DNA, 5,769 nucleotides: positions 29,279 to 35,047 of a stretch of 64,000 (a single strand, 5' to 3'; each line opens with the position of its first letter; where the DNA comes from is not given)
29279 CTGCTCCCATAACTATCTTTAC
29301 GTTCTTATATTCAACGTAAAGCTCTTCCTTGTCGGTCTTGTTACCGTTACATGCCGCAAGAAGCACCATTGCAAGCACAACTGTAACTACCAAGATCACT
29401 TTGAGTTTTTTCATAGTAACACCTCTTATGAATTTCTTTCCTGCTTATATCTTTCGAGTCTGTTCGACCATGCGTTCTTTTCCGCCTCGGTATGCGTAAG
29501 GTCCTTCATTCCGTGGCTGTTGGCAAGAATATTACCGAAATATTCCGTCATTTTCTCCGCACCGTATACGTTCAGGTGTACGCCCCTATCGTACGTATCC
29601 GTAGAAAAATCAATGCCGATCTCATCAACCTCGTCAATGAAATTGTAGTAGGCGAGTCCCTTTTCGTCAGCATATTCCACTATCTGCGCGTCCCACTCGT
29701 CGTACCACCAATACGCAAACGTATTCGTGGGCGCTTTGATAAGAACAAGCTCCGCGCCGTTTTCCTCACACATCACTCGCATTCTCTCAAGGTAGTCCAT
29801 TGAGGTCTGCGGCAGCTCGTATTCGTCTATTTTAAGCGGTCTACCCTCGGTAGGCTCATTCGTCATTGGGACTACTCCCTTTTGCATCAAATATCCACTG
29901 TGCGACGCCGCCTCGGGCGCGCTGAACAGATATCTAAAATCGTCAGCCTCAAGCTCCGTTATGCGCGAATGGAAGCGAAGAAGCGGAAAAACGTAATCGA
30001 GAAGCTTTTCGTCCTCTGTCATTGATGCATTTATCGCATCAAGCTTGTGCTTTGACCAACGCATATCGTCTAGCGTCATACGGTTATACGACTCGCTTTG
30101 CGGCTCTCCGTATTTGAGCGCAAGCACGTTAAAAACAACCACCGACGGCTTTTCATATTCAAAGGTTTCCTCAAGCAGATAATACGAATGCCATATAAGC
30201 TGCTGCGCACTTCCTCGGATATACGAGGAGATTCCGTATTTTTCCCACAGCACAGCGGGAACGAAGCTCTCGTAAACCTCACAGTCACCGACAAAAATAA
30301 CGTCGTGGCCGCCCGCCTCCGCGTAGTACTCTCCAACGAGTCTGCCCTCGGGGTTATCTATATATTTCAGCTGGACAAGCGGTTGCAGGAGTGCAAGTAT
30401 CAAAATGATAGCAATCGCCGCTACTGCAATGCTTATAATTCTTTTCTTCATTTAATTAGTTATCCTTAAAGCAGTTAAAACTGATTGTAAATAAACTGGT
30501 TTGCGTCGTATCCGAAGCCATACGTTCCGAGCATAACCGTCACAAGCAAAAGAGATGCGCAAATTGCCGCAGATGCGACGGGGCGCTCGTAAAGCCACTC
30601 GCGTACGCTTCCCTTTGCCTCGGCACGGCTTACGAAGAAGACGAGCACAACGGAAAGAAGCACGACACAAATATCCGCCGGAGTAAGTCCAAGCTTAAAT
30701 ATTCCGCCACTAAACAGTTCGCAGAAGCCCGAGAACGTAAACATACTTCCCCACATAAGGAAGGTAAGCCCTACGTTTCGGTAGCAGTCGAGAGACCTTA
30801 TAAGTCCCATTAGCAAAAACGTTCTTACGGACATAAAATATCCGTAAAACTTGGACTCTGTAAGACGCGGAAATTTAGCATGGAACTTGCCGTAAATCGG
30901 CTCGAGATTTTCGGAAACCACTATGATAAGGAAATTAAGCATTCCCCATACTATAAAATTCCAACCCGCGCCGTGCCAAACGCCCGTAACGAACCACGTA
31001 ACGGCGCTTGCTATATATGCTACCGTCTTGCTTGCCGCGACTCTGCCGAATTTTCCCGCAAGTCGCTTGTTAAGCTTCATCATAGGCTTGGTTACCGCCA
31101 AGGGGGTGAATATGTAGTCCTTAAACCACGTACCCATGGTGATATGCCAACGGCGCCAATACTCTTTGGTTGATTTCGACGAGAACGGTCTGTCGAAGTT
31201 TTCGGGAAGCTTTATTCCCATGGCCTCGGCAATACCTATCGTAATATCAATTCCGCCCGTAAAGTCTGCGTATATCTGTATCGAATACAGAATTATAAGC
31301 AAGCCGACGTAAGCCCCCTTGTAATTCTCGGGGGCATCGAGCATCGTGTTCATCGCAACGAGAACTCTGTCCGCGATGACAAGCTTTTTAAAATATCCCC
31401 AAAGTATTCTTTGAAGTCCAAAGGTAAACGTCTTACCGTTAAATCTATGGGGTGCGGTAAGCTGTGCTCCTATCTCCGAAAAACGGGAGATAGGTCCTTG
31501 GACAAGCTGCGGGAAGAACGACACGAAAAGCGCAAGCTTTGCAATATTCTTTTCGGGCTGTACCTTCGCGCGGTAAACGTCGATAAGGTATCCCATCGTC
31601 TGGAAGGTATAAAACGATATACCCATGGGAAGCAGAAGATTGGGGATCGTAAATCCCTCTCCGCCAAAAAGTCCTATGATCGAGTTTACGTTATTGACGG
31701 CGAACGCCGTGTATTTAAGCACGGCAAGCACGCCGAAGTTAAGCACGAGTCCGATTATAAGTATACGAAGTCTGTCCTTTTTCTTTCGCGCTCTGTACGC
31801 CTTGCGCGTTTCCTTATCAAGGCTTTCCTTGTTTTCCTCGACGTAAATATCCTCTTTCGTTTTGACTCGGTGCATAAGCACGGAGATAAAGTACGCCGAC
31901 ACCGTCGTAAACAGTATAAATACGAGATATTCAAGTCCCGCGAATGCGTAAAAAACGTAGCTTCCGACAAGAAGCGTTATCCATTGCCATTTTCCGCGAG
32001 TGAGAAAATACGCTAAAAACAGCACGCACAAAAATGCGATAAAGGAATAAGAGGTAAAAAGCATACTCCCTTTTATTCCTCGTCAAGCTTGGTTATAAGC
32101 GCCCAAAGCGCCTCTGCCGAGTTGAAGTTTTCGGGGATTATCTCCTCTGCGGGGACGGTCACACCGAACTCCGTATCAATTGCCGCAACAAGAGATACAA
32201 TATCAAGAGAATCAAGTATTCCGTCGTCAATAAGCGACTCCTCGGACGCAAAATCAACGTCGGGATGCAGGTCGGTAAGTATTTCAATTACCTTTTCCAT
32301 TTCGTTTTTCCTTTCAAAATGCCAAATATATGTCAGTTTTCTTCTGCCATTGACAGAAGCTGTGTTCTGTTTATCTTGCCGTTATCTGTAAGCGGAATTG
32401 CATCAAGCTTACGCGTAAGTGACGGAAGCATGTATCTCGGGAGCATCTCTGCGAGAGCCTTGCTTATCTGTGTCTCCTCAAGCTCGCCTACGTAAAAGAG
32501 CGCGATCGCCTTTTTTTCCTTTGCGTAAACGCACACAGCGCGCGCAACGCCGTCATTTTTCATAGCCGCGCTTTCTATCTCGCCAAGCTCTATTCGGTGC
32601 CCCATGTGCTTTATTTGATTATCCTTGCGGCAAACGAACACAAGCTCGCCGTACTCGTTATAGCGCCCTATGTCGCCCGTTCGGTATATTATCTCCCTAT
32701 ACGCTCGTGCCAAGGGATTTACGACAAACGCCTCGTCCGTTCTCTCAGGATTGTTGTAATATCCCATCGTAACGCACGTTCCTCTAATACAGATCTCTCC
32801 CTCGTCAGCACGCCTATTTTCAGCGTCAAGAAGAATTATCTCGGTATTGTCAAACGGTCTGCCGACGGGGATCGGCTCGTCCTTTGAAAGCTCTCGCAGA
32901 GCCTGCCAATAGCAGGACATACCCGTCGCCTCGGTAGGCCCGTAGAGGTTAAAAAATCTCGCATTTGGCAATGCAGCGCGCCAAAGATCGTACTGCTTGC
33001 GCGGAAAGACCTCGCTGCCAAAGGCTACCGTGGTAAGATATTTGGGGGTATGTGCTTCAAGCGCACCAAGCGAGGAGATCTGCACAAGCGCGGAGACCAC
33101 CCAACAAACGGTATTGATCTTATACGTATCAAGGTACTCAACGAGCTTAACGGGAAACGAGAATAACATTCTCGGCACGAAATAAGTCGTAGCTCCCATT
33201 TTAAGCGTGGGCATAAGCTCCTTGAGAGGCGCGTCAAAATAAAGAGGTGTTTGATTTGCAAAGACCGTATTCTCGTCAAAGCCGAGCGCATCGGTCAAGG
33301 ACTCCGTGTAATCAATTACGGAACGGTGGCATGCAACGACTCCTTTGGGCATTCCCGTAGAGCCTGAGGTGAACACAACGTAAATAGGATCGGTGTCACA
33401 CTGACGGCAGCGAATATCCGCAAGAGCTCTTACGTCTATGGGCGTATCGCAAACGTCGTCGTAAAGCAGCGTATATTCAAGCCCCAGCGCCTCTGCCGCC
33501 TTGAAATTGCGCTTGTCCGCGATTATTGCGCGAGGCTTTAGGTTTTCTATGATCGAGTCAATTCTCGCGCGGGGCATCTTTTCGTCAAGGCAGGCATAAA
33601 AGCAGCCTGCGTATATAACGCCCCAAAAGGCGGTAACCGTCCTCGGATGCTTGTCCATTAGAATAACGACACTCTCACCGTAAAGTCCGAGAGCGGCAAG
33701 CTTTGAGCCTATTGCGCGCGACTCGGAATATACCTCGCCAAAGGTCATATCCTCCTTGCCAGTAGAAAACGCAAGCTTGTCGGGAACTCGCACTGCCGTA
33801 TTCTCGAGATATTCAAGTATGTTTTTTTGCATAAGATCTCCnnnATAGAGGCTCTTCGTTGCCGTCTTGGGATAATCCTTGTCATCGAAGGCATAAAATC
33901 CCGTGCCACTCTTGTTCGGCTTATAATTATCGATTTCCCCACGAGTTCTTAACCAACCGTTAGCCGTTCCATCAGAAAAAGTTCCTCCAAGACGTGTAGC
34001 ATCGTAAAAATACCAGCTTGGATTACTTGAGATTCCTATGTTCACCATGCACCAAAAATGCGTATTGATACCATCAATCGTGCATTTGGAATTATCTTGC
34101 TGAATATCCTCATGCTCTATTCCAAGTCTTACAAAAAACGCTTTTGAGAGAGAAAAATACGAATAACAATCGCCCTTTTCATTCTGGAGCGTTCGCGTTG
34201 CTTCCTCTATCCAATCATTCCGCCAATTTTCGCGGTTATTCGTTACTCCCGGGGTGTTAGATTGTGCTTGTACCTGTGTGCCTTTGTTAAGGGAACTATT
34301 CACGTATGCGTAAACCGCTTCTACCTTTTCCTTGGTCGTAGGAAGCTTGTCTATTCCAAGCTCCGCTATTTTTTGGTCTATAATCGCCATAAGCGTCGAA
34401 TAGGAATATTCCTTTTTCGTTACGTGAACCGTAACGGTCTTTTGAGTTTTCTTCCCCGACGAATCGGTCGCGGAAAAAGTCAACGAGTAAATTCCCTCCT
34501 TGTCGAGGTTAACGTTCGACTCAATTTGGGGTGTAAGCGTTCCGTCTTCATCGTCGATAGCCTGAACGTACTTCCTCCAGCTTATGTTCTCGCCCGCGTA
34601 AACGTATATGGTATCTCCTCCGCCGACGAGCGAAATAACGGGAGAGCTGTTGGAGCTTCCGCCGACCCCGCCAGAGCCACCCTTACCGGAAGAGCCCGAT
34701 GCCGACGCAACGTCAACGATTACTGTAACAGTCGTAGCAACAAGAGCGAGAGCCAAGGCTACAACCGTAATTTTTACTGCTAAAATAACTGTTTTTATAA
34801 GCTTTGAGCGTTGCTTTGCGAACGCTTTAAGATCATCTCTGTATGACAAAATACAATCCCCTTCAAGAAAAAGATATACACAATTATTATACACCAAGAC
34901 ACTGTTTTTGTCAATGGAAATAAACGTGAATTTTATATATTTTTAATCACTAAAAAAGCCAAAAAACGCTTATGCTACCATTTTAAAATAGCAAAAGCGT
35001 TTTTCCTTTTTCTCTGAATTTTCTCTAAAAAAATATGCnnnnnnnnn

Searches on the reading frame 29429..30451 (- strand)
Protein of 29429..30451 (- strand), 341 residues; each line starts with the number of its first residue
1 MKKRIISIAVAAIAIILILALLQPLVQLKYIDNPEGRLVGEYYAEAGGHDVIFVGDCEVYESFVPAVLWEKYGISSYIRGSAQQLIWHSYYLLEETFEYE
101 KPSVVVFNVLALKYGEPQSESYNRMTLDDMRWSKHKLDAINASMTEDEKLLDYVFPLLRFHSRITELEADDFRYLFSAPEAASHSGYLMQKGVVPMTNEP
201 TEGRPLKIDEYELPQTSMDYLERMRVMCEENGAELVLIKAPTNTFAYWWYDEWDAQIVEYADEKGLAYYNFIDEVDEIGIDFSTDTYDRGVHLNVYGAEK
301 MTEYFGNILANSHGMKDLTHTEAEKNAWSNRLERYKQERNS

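Call 15: search_protein_families(library=pfam, proteins=[window:29429-30451:-], max_evalue=0.01)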
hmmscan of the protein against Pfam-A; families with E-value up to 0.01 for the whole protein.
window:29429-30451:- (341 aa): 1 family
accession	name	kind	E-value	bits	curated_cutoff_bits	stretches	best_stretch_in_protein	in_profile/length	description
PF13472.12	Lipase_GDSL_2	-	0.0095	16.9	32.9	0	243-299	121-177/178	GDSL-like Lipase/Acylhydrolase family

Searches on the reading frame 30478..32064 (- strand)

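Call 15: search_protein_families(library=pfam, proteins=[window:30478-32064:-], max_evalue=0.01)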
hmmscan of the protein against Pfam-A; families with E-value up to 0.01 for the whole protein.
window:30478-32064:- (529 aa): 1 family
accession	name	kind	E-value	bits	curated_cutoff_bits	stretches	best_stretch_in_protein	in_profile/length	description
PF03062.24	MBOAT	-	5e-18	65.9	27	1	173-401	80-311/337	MBOAT, membrane-bound O-acyltransferase family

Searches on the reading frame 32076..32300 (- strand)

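Call 15: search_protein_families(library=pfam, proteins=[window:32076-32300:-], max_evalue=0.01)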
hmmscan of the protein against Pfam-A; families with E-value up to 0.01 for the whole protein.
window:32076-32300:- (75 aa): 2 families
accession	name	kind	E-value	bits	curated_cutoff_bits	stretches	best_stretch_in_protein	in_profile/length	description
PF00550.31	PP-binding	-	1.5e-05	25.6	20.8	1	13-64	14-62/67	Phosphopantetheine attachment site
PF06076.17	Orthopox_F14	-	0.005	17.5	27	1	4-32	40-68/73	Orthopoxvirus F14 protein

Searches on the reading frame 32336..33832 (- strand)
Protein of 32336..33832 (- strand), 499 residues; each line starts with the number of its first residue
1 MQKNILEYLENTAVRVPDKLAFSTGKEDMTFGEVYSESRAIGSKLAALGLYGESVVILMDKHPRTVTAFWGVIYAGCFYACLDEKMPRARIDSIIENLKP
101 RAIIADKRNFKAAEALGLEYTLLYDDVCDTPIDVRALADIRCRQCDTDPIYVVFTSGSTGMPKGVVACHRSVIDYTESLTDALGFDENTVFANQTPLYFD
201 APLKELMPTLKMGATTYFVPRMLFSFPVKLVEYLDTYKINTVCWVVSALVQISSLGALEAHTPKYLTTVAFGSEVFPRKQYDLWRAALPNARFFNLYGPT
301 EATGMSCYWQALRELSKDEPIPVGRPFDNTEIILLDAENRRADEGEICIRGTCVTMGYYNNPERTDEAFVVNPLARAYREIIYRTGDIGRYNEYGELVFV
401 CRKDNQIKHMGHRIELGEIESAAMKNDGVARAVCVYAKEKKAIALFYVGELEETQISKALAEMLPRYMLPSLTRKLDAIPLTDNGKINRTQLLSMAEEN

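Call 15: search_protein_families(library=pfam, proteins=[window:32336-33832:-], max_evalue=0.01)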
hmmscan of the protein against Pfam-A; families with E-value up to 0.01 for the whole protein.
window:32336-33832:- (499 aa): 3 families
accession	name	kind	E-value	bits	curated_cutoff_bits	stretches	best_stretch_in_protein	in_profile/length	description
PF00501.34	AMP-binding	-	6.3e-61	206.7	29.9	1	10-359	2-384/384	AMP-binding enzyme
PF13193.12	AMP-binding_C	-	3e-05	25.3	24.5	1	418-486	1-76/76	AMP-binding enzyme C-terminal domain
PF18050.6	Cyclophil_like2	-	0.0036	17.8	22.7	0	379-422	54-96/115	Cyclophilin-like family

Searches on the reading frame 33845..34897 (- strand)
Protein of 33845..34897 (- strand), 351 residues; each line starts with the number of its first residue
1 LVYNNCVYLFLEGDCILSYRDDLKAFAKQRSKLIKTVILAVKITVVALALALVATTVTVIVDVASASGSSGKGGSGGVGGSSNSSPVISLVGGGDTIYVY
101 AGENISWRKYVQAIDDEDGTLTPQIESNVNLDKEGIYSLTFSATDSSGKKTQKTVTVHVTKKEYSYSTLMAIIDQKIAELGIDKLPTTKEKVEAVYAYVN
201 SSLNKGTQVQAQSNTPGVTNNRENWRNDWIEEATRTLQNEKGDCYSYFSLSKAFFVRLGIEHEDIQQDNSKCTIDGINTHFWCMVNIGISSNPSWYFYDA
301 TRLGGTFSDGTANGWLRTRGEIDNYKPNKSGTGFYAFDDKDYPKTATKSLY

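Call 15: search_protein_families(library=pfam, proteins=[window:33845-34897:-], max_evalue=0.01)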
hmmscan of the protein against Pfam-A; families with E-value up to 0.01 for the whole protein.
window:33845-34897:- (351 aa): 4 families
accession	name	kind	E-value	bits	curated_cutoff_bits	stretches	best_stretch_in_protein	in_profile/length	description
PF16403.11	Bact_surface_Ig-like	-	5.1e-09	36.5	27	1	93-159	5-71/71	Bacterial surface protein, Ig-like domain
PF18981.6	InlK_D3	-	7.6e-06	26.4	25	1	111-159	26-75/75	Internalin K domain (D3/D4)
PF01841.26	Transglut_core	-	0.00085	20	23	1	185-300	11-108/108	Transglutaminase-like superfamily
PF00028.23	Cadherin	-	0.0015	19.3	28.8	0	114-159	46-90/93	Cadherin domain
